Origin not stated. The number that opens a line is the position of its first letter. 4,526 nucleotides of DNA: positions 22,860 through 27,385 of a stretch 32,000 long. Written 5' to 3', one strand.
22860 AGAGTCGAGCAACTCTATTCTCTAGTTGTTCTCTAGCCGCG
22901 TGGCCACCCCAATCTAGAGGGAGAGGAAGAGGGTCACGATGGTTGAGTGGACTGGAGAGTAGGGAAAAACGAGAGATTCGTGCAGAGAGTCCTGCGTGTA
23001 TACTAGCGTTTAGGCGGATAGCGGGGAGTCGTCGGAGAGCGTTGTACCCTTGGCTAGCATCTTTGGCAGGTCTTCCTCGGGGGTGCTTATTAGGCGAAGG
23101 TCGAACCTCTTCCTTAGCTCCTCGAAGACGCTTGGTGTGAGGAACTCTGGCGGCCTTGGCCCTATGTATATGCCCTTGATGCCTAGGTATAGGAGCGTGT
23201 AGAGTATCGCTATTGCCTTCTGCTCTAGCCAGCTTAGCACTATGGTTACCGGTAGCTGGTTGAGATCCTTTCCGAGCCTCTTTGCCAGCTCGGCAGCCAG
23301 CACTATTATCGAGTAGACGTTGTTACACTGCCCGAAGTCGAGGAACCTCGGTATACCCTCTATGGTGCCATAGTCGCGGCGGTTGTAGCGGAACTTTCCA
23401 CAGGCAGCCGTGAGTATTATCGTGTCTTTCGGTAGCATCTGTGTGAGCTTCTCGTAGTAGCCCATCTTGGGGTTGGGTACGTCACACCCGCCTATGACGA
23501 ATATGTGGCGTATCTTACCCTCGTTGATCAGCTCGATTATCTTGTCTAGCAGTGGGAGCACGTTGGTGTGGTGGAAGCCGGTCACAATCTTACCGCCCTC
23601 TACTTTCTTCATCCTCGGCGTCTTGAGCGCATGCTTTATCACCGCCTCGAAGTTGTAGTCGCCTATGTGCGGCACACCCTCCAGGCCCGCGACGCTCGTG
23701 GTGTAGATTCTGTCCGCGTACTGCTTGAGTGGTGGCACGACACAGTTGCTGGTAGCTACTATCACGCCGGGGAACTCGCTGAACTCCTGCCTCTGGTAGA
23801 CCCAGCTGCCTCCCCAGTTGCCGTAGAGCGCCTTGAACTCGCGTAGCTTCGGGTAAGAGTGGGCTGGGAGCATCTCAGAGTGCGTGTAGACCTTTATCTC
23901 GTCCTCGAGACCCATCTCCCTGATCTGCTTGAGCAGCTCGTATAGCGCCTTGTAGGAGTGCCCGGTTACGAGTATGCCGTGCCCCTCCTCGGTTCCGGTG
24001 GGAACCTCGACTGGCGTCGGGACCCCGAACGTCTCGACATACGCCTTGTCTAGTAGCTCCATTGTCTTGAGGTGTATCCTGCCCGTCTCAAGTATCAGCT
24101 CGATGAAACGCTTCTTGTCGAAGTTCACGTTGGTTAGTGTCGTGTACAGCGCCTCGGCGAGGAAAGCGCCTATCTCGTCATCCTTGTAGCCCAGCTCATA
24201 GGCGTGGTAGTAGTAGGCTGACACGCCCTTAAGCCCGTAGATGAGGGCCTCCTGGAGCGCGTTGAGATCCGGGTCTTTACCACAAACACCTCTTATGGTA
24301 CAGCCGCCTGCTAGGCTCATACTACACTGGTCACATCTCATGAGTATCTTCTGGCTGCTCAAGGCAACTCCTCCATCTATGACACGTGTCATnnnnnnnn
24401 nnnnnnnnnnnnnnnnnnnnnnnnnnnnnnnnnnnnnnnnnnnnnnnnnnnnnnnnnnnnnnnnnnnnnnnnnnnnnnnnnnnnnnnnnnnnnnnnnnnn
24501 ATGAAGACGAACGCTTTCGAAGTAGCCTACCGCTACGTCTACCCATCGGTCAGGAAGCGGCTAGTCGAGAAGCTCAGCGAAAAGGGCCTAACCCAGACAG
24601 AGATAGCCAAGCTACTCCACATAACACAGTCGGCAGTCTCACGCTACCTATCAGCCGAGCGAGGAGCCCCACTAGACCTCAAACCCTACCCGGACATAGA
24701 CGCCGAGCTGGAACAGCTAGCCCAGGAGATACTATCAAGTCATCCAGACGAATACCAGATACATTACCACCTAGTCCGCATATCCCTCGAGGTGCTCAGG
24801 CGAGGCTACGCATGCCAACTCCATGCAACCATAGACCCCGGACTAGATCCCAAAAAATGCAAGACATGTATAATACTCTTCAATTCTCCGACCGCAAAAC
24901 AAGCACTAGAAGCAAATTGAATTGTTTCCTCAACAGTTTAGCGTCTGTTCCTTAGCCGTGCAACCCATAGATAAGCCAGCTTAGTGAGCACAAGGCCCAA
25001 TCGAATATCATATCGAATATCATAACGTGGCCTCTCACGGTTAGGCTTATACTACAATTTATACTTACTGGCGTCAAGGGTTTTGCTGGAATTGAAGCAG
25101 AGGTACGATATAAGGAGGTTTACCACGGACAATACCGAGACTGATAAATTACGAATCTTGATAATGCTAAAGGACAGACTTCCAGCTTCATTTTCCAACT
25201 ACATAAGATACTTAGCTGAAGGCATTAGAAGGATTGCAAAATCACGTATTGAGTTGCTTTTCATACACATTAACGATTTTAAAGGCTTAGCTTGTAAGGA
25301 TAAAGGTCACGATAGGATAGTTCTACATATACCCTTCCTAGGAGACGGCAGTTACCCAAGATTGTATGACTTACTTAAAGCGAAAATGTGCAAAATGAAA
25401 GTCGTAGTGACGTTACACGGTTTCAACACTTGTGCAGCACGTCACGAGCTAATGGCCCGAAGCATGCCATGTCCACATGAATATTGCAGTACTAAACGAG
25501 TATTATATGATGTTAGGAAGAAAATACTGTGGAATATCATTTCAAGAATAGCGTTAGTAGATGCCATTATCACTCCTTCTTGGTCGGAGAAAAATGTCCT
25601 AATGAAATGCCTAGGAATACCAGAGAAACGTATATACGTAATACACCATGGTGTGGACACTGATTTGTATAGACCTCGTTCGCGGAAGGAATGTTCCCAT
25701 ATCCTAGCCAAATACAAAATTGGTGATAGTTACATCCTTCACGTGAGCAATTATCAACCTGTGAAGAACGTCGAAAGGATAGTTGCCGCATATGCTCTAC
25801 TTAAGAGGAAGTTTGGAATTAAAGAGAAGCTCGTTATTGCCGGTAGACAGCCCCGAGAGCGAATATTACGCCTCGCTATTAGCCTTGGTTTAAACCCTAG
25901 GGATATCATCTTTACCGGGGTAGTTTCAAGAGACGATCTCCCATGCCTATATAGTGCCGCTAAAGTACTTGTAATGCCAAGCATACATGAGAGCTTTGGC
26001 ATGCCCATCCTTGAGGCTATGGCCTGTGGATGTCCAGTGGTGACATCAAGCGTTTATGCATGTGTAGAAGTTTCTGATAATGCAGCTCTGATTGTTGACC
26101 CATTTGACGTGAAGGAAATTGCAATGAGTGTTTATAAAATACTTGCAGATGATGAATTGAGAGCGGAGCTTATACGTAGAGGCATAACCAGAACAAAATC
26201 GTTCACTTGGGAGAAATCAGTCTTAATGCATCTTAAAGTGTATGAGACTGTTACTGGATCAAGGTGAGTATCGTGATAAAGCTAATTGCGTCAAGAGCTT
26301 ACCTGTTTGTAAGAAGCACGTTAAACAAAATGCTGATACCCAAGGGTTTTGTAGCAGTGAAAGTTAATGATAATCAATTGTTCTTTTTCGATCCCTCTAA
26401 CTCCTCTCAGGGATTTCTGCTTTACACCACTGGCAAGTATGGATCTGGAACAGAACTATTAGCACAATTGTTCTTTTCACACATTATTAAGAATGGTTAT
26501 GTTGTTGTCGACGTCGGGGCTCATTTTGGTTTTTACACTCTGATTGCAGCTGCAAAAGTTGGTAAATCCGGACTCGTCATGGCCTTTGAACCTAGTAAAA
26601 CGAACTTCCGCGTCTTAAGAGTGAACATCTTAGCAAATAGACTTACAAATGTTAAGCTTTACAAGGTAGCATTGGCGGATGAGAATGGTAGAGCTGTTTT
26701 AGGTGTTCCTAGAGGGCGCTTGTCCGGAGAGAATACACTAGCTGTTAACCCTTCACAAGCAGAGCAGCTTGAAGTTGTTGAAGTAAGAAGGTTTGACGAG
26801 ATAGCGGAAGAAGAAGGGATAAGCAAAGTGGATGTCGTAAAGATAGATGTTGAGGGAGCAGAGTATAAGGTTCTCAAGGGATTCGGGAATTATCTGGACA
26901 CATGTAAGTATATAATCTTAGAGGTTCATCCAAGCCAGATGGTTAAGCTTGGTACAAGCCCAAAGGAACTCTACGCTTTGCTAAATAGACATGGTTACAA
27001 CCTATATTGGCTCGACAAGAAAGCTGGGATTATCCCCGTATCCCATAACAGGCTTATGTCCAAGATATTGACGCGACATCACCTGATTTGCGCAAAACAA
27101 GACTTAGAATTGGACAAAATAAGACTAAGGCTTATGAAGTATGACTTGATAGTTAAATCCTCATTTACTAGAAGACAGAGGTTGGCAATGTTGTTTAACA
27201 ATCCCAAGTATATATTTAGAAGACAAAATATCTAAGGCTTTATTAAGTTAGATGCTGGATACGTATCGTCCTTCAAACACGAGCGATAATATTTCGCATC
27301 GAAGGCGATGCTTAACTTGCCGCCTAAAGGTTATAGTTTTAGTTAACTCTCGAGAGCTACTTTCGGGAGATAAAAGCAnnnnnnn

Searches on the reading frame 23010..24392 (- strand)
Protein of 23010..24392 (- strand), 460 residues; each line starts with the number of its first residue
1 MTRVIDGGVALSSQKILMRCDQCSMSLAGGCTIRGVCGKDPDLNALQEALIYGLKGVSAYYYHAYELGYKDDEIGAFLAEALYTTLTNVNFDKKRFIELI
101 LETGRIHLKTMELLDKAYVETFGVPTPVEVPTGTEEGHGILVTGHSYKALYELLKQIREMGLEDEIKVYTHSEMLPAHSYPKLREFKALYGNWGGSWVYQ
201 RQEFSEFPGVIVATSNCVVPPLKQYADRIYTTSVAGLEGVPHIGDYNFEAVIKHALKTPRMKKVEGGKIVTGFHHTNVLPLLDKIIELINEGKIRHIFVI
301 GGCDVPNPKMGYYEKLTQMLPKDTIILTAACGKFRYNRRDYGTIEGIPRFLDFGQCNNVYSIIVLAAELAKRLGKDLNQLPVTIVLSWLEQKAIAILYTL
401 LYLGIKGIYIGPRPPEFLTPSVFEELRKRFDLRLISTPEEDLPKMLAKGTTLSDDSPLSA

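Call 50: search_protein_families(library=pfam, proteins=[window:23010-24392:-], max_evalue=0.001)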
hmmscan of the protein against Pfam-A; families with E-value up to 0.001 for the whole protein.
window:23010-24392:- (460 aa): 1 family
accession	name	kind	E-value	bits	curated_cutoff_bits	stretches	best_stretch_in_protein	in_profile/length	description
PF03063.25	Prismane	-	7e-116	388.3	27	2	96-442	161-512/513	Prismane/CO dehydrogenase family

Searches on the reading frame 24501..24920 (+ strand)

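Call 75: search_protein_families(library=pfam, proteins=[window:24501-24920:+], max_evalue=0.01)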
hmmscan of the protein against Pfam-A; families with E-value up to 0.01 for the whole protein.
window:24501-24920:+ (139 aa): 15 families
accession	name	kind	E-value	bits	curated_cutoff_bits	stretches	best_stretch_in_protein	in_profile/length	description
PF01381.28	HTH_3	-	1.5e-06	28.5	23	1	27-55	7-35/55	Helix-turn-helix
PF01022.26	HTH_5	-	3e-06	27.4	22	1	17-52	3-38/47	Bacterial regulatory protein, arsR family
PF13384.12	HTH_23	-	2.6e-05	24.3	24.6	1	18-55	7-45/50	Homeodomain-like domain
PF20432.4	Xre-like-HTH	-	3.4e-05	24.5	25.8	1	18-58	11-50/63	Antitoxin Xre-like helix-turn-helix domain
PF13560.12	HTH_31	-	4.7e-05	24.1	27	1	27-57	12-42/64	Helix-turn-helix domain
PF08281.18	Sigma70_r4_2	-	0.00058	19.9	25.7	1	24-51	21-48/54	Sigma-70, region 4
PF13412.12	HTH_24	-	0.00075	19.5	21.9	1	28-51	16-39/48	Winged helix-turn-helix DNA-binding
PF12802.13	MarR_2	-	0.001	19.6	27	1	28-50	19-41/61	MarR family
PF04545.22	Sigma70_r4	-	0.001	18.9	24.1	1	27-48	18-39/50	Sigma-70, region 4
PF13744.12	HTH_37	-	0.0017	18.5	27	1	21-49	23-51/80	Helix-turn-helix domain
PF13518.12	HTH_28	-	0.0018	18.8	25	1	18-54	2-37/52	Helix-turn-helix domain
PF09339.16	HTH_IclR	-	0.0023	18.1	22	1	28-51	17-40/52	IclR helix-turn-helix domain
PF21476.4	PF0610-like_N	-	0.0032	18.1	33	1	17-46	2-31/50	PF0610-like, N-terminal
PF08279.18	HTH_11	-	0.0091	16.3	25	0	19-51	3-37/55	HTH domain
PF14493.12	HTH_40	-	0.0096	16.6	27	0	25-84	8-67/89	Helix-turn-helix domain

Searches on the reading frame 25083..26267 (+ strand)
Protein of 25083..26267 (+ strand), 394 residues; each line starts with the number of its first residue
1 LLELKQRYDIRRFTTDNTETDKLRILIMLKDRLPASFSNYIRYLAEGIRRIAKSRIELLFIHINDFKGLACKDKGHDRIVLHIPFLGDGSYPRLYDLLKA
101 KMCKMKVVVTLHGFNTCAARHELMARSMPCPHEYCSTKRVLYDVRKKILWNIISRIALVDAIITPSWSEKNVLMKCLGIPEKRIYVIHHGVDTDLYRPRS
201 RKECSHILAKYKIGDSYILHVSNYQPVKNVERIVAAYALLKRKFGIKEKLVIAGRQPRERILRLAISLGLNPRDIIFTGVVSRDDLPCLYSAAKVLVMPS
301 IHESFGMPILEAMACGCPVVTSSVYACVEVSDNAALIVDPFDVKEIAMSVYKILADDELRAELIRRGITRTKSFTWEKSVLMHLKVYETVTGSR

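Call 50: search_protein_families(library=pfam, proteins=[window:25083-26267:+], max_evalue=0.001)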
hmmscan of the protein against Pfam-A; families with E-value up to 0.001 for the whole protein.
window:25083-26267:+ (394 aa): 5 families
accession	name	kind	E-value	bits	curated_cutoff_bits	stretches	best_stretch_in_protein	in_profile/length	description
PF00534.26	Glycos_transf_1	-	3.4e-34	118.3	26.4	1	215-368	15-170/172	Glycosyl transferases group 1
PF13692.12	Glyco_trans_1_4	-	2.3e-29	102.9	27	1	217-356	3-142/142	Glycosyl transferases group 1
PF13439.12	Glyco_transf_4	-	1.8e-11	44.8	28.5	1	94-194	85-169/170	Glycosyltransferase Family 4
PF13524.12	Glyco_trans_1_2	-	9.4e-08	32.6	25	1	249-376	16-135/144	Glycosyl transferase-like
PF20706.3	GT4-conflict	-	1.1e-06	28.4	26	1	282-323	271-312/385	Family 4 Glycosyltransferase in conflict systems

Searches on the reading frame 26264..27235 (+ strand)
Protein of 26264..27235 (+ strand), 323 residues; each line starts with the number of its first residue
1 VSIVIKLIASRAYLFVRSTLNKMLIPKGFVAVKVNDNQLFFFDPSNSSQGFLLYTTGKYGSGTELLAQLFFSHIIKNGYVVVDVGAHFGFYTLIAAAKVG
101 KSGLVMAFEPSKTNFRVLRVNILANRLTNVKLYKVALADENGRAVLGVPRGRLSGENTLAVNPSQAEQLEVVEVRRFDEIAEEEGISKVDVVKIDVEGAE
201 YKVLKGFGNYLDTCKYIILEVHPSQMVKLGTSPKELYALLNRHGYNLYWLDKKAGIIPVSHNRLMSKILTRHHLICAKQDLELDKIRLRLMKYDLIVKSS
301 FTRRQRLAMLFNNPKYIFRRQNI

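Call 50: search_protein_families(library=pfam, proteins=[window:26264-27235:+], max_evalue=0.001)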
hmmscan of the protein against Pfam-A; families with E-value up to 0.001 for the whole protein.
window:26264-27235:+ (323 aa): 2 families
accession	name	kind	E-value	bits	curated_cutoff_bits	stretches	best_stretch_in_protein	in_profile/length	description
PF05050.19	Methyltransf_21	-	4.6e-26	92.4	22.7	1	83-246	1-172/173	Methyltransferase FkbM domain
PF05575.17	V_cholerae_RfbT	-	5e-05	23.2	27.9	1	75-212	77-215/286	Vibrio cholerae RfbT protein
